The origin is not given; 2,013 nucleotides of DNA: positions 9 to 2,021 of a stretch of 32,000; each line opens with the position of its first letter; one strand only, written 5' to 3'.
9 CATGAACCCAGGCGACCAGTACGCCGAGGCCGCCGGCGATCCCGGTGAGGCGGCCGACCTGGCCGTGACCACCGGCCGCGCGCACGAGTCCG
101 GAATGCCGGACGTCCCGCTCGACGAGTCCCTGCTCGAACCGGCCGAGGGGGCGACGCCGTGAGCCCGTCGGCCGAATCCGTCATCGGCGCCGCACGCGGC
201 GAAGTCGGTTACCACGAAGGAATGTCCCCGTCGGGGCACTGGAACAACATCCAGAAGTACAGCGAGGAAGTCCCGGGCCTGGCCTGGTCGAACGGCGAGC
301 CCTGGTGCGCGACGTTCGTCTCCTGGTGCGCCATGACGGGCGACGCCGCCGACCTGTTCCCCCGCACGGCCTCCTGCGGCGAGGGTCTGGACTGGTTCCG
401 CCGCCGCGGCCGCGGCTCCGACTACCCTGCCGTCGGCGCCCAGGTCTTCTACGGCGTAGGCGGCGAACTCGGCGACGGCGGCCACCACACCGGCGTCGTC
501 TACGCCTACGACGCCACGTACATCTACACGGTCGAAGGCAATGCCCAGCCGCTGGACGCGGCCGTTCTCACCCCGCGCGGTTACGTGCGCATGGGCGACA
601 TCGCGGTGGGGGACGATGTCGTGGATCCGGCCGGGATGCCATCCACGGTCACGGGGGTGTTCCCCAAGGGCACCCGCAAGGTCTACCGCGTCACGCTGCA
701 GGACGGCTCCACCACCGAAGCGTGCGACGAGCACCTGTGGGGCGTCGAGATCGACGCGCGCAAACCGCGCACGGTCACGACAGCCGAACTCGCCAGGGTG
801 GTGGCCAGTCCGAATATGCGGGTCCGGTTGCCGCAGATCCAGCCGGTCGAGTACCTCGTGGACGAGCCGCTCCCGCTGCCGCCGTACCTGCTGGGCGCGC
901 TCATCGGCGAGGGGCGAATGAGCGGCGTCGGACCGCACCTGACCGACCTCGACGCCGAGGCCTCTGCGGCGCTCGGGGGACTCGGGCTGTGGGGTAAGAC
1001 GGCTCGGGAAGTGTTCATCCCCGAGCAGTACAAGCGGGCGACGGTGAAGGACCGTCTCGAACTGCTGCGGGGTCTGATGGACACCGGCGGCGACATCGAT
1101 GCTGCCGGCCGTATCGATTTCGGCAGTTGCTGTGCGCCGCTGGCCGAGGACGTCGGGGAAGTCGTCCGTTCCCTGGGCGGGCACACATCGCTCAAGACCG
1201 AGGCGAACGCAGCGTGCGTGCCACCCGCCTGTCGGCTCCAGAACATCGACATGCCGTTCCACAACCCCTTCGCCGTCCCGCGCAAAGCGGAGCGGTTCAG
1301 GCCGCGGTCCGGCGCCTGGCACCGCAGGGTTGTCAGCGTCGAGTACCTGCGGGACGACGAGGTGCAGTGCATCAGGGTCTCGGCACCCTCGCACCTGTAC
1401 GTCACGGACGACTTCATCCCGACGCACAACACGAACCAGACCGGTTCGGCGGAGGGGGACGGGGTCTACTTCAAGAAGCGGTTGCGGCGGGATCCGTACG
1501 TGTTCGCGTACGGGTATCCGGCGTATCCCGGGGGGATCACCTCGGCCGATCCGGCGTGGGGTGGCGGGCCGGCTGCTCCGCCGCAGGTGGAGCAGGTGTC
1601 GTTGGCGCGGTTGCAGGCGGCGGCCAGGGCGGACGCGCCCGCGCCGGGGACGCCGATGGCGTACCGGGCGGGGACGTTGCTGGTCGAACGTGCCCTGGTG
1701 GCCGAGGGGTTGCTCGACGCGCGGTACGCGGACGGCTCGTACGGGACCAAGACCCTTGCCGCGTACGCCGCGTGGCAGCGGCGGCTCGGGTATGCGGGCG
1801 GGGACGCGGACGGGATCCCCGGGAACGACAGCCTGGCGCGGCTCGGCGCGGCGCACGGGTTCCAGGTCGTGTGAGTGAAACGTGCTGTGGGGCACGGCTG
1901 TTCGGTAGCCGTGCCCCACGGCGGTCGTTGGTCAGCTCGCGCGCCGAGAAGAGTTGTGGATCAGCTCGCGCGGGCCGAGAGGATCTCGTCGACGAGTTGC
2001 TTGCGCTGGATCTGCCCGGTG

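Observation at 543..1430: Class-3-type intein (Ala1 / Trp-Cys-Thr signature) splitting the active site of a CHAP cell-wall hydrolase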

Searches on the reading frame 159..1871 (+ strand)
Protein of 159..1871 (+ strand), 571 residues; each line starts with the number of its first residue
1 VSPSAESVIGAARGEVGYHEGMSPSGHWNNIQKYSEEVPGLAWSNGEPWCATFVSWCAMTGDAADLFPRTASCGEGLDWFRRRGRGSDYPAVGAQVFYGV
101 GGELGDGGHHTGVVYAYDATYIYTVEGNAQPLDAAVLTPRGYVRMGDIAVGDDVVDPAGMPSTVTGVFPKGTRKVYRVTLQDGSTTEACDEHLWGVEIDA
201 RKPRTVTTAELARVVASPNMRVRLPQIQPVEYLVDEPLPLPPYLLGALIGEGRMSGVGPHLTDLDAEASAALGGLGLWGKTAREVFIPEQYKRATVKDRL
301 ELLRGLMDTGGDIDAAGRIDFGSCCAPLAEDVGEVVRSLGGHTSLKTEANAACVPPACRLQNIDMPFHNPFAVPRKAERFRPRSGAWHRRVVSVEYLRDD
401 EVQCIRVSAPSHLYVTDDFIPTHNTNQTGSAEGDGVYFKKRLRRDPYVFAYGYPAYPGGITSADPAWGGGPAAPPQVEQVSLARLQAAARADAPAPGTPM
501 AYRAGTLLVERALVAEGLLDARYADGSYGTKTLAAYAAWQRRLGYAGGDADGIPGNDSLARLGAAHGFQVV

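Call 3: search_protein_families(library=pfam, proteins=[window:159-1871:+], max_evalue=1)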
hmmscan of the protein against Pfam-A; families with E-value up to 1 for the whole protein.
window:159-1871:+ (571 aa): 3 families
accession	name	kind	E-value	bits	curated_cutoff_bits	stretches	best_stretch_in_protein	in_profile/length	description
PF05257.22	CHAP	-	5.3e-08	33.7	26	1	44-128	3-81/81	CHAP domain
PF01471.23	PG_binding_1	-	0.12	13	23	1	509-562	8-57/57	Putative peptidoglycan binding domain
PF05203.21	Hom_end_hint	-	0.14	12.6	32.1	1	145-187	18-59/228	Hom_end-associated Hint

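Call 4: search_protein_families(library=ncbifam, proteins=[window:159-1871:+], max_evalue=1)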
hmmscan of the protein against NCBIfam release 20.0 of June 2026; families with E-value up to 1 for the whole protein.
window:159-1871:+ (571 aa): 3 families
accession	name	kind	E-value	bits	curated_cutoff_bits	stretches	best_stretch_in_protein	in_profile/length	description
NF038080.1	PG_bind_siph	domain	3.5e-08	33.6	55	1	510-562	20-74/76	peptidoglycan-binding protein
NF005852.0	PRK07773.1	equivalog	5.5e-05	21.6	780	1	270-349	583-668/886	replicative DNA helicase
TIGR02594.1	TIGR02594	subfamily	0.00036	20.8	70.55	1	9-129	3-113/132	TIGR02594 family protein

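Call 5: find_homologous_proteins(query=window:159-1871:+, max_evalue=0.001)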
Query window:159-1871:+ (571 aa): 333 proteins with E <= 0.001 among 8000 candidates; the best 120 are listed.
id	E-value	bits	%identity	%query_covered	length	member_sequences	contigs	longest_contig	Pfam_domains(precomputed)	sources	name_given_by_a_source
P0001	0.0e+0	1322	100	100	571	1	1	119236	PF05257.23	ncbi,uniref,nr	ncbi:CHAP domain-containing protein [Yinghuangia seranimata]|uniref:CHAP domain-containing protein n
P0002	3.2e-261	886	65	99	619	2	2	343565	PF05257.23,PF14528.12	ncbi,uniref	ncbi:LAGLIDADG family homing endonuclease [Uniformispora flossi]|uniref:LAGLIDADG family homing endo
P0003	6.4e-251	852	67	99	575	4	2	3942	PF05257.23,PF14528.12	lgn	-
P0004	1.0e-158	548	48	95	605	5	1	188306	PF14528.12,PF01471.24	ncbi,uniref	ncbi:peptidoglycan-binding protein [Kitasatospora griseola]|uniref:peptidoglycan-binding protein n=1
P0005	7.2e-158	545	50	95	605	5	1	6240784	PF14528.12,PF01471.24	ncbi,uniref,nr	ncbi:peptidoglycan-binding protein [Kitasatospora cineracea]|uniref:LAGLIDADG DNA endonuclease famil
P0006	1.9e-156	540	51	95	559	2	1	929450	PF14528.12,PF01471.24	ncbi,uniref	ncbi:peptidoglycan-binding protein [Kitasatospora cineracea]|uniref:peptidoglycan-binding protein n=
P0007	8.2e-153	528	51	95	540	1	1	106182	PF01471.24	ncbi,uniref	ncbi:peptidoglycan-binding protein [Kitasatospora sp. NPDC049285]|uniref:peptidoglycan-binding domai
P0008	2.0e-152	527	52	95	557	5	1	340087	PF14528.12,PF01471.24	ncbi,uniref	ncbi:hypothetical protein GCM10009759_02950 [Kitasatospora saccharophila]|uniref:DOD-type homing end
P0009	5.4e-96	341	42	78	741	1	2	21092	PF05257.23,PF09374.16,PF14528.12,PF01471.24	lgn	-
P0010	1.8e-88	316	38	77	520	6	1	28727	PF05204.20,PF05257.23,PF14528.12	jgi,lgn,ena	jgi:hypothetical protein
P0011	1.1e-87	313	38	74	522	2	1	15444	PF05204.20,PF05257.23,PF14528.12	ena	-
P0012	1.1e-87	313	62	22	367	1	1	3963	PF05257.23,PF01471.24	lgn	-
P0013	1.8e-87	313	38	75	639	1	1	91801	PF05257.23,PF14528.12,PF01471.24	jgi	jgi:peptidoglycan hydrolase-like protein with peptidoglycan-binding domain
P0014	8.3e-87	310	43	56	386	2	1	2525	PF14528.12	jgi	jgi:hypothetical protein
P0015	1.6e-86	309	63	23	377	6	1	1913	PF05257.23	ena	-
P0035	2.3e-63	233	50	20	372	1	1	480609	-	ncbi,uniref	ncbi:peptidoglycan-binding protein [Kitasatospora sp. NPDC087314]|uniref:peptidoglycan-binding prote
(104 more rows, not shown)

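Call 17: find_encoding_contigs(protein=P0001, flank=10000, max_places=4)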
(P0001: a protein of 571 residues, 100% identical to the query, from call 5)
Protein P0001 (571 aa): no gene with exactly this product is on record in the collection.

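Call 18: find_encoding_contigs(protein=P0002, flank=10000, max_places=4)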
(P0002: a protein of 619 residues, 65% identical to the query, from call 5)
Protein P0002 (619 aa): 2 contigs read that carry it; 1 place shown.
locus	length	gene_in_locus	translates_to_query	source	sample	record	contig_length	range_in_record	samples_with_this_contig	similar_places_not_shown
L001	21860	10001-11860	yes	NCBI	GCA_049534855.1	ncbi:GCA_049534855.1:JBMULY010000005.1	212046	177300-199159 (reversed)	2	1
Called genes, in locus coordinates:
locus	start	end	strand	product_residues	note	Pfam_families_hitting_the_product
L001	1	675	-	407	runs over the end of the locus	PF00817:IMS, PF11798:IMS_HHH (weak), PF21999:IMS_HHH_1 (weak), PF11799:IMS_C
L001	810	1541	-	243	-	PF01209:Ubie_methyltran (weak), PF13489:Methyltransf_23, PF13649:Methyltransf_25, PF13847:Methyltransf_31, PF08241:Methyltransf_11, PF08242:Methyltransf_12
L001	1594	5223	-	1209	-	PF02811:PHP, PF07733:DNA_pol3_alpha, PF17657:DNA_pol3_finger, PF14579:HHH_6, PF01336:tRNA_anti-codon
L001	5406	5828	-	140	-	PF18726:HEPN_SAV_6107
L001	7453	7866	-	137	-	PF20114:DUF6504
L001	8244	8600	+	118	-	PF03960:ArsC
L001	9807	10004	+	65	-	-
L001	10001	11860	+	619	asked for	PF05257:CHAP, PF14528:LAGLIDADG_3 (weak)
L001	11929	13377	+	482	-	PF17900:Peptidase_M1_N, PF01433:Peptidase_M1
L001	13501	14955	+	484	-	PF00890:FAD_binding_2 (faint), PF01266:DAO (faint), PF01593:Amino_oxidase, PF07992:Pyr_redox_2 (faint), PF12831:FAD_oxidored (faint), PF13450:NAD_binding_8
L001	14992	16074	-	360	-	-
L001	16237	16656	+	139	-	-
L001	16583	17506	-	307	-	PF02219:MTHFR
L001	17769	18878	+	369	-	PF00348:polyprenyl_synt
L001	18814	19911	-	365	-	-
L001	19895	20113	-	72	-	-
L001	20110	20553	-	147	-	PF01337:Barstar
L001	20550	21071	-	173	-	PF00545:Ribonuclease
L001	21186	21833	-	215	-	PF02581:TMP-TENI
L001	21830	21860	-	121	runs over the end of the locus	PF21531:Rv2175c_wHTH, PF18367:Rv2175c_C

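Call 19: find_encoding_contigs(protein=P0010, flank=10000, max_places=2)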
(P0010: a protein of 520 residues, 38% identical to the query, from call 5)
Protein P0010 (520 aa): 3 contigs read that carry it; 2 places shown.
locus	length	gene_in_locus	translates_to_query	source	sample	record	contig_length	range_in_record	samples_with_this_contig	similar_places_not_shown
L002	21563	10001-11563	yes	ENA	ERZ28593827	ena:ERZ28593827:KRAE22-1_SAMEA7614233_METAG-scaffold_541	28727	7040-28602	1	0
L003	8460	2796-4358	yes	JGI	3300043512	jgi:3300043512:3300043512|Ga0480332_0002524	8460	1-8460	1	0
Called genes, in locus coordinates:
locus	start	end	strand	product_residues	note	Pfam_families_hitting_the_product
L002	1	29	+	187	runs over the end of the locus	-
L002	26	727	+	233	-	-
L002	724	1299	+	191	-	PF13489:Methyltransf_23, PF08242:Methyltransf_12 (faint), PF13649:Methyltransf_25 (faint), PF08241:Methyltransf_11, PF13847:Methyltransf_31 (weak)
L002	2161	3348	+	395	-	-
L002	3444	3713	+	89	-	-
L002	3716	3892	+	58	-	-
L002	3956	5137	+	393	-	-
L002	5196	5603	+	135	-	PF24243:Phage_tail_C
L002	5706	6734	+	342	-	PF03382:DUF285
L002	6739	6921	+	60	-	-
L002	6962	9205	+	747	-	-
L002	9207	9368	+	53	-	-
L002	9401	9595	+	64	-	-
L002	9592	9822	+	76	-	-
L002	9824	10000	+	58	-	-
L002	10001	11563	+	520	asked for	PF05257:CHAP (weak), PF05204:Hom_end (faint), PF14528:LAGLIDADG_3 (faint)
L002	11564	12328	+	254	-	PF00149:Metallophos (weak), PF12850:Metallophos_2 (weak)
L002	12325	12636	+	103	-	-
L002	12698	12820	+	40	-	-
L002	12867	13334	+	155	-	-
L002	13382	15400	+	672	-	-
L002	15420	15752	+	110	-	-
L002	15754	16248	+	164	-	-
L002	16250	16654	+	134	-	-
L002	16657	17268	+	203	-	-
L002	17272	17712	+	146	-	-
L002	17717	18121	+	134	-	-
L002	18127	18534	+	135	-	-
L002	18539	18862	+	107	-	-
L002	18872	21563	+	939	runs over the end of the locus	?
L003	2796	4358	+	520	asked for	PF05257:CHAP (weak), PF05204:Hom_end (faint), PF14528:LAGLIDADG_3 (faint)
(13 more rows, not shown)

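Call 20: find_encoding_contigs(protein=P0013, flank=10000, max_places=2)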
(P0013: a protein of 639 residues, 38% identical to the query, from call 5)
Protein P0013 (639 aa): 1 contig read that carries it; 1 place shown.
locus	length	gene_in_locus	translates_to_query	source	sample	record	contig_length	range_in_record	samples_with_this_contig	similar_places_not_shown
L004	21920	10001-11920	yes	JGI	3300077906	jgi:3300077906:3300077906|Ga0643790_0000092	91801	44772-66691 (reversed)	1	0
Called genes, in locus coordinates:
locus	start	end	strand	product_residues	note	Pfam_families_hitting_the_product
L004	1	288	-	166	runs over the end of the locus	-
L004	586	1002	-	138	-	-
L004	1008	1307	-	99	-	-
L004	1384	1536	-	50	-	-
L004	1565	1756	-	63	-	-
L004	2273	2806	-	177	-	-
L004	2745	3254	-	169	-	-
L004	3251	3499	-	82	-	-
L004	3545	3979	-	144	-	PF19474:DUF6011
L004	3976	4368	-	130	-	-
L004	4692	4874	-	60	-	-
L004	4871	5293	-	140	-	-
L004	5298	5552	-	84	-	-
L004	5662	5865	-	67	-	-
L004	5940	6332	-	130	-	-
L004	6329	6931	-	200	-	-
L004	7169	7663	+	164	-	-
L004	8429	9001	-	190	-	-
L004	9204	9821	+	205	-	-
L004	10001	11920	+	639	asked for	PF01471:PG_binding_1, PF05257:CHAP, PF14528:LAGLIDADG_3 (faint)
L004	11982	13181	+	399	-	-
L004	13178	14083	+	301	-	PF13524:Glyco_trans_1_2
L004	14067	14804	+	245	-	-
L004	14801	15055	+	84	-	-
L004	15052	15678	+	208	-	PF18922:DUF5672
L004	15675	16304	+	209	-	PF01541:GIY-YIG (weak), PF07460:NUMOD3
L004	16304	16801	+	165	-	PF00132:Hexapep, PF14602:Hexapep_2 (weak)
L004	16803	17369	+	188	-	-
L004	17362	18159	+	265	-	PF07460:NUMOD3 (faint)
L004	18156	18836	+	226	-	PF00535:Glycos_transf_2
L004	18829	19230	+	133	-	PF00216:Bac_DNA_binding (weak)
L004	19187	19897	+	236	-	-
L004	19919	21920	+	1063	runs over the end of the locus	PF14528:LAGLIDADG_3 (faint)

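Call 21: find_encoding_contigs(protein=P0005, flank=10000, max_places=2)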
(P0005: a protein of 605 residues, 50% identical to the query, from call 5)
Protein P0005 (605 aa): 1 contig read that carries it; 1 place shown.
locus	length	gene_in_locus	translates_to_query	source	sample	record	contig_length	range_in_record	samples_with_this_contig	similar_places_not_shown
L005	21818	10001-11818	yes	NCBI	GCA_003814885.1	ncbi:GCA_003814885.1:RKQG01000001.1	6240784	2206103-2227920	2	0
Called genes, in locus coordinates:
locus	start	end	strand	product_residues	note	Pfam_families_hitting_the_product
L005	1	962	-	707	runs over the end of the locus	-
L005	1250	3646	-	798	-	PF03023:MurJ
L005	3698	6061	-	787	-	PF19516:DUF6049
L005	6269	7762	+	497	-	PF01743:PolyA_pol, PF12627:PolyA_pol_RNAbd, PF01966:HD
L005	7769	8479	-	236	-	-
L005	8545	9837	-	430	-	PF07690:MFS_1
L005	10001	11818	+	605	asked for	PF14528:LAGLIDADG_3 (weak), PF01471:PG_binding_1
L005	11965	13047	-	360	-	PF01658:Inos-1-P_synth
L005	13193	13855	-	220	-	PF03551:PadR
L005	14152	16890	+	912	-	PF00912:Transgly, PF00905:Transpeptidase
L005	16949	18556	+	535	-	PF09594:GT87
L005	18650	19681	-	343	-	PF01168:Ala_racemase_N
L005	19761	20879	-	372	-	PF02388:FemAB, PF13480:Acetyltransf_6, PF02388:FemAB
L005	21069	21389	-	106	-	-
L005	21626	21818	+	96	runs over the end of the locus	PF01250:Ribosomal_S6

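Call 41: find_related_loci(query=A3, collection=genome_contigs, flank=10000)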
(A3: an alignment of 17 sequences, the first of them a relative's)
Query A3 (571 aa) in genome_contigs; peptide patterns used: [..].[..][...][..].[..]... (x = any residue, [..] = any of these).
599 stretches matched a pattern (row limit reached: there are more); 591 encode a relative of the query (tblastn E <= 1e-3); the best 80 are kept; 80 distinct loci.
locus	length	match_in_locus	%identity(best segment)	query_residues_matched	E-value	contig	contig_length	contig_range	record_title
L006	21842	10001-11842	64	6-570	0e+0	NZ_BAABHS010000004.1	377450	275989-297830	Yinghuangia aomiensis strain JCM 17986 sequence004, whole genome shotgun sequence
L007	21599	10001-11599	50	2-555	4e-152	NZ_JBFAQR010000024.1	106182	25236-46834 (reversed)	Kitasatospora sp. NPDC049285 NPDC049285_298_D5.ctg-0024, whole genome shotgun sequence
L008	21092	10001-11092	43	125-427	1e-73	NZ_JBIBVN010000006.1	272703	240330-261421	Streptomyces sp. NPDC015032 NPDC015032_285_G9.ctg-0006, whole genome shotgun sequence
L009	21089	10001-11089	39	125-427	1e-65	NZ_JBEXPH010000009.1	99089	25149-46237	Streptomyces sp. NPDC006510 NPDC006510_9_C8.ctg-0009, whole genome shotgun sequence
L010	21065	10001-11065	39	125-427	7e-63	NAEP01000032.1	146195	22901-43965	MAG: Candidatus Lumbricidophila eiseniae isolate EaCA-K 3, whole genome shotgun sequence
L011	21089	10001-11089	39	125-427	3e-62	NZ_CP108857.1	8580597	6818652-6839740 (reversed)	Streptomyces sp. NBC_00838 chromosome, complete genome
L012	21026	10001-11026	40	127-425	2e-59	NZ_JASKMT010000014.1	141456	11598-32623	Streptomyces sp. 549 Scaffold14, whole genome shotgun sequence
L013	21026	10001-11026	41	127-425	5e-59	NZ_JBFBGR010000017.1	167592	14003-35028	Streptomyces sp. NPDC089799 NPDC089799_189_G12.ctg-0017, whole genome shotgun sequence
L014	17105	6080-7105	41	127-425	2e-58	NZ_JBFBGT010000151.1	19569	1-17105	Streptomyces sp. NPDC089795 NPDC089795_189_F12.ctg-0151, whole genome shotgun sequence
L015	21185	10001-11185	35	127-452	5e-58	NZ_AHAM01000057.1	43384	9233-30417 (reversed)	Mesorhizobium alhagi CCNWXJ12-2 contig60, whole genome shotgun sequence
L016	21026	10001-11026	40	127-425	1e-57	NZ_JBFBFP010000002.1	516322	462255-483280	Streptomyces sp. NPDC091371 NPDC091371_187_D3.ctg-0002, whole genome shotgun sequence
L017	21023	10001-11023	40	127-425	1e-57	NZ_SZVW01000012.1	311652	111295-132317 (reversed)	Streptomyces tibetensis strain XZ 46 scaffold12, whole genome shotgun sequence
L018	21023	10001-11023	40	127-425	2e-57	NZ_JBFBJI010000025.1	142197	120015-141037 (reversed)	Streptomyces sp. NPDC086777 NPDC086777_94_G12.ctg-0025, whole genome shotgun sequence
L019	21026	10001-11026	40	127-425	3e-57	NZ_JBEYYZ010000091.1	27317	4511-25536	Streptomyces sp. NPDC046685 NPDC046685_297_D7.ctg-0091, whole genome shotgun sequence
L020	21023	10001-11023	39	127-425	2e-56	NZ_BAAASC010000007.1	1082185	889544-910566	Streptomyces hawaiiensis strain JCM 4172 sequence07, whole genome shotgun sequence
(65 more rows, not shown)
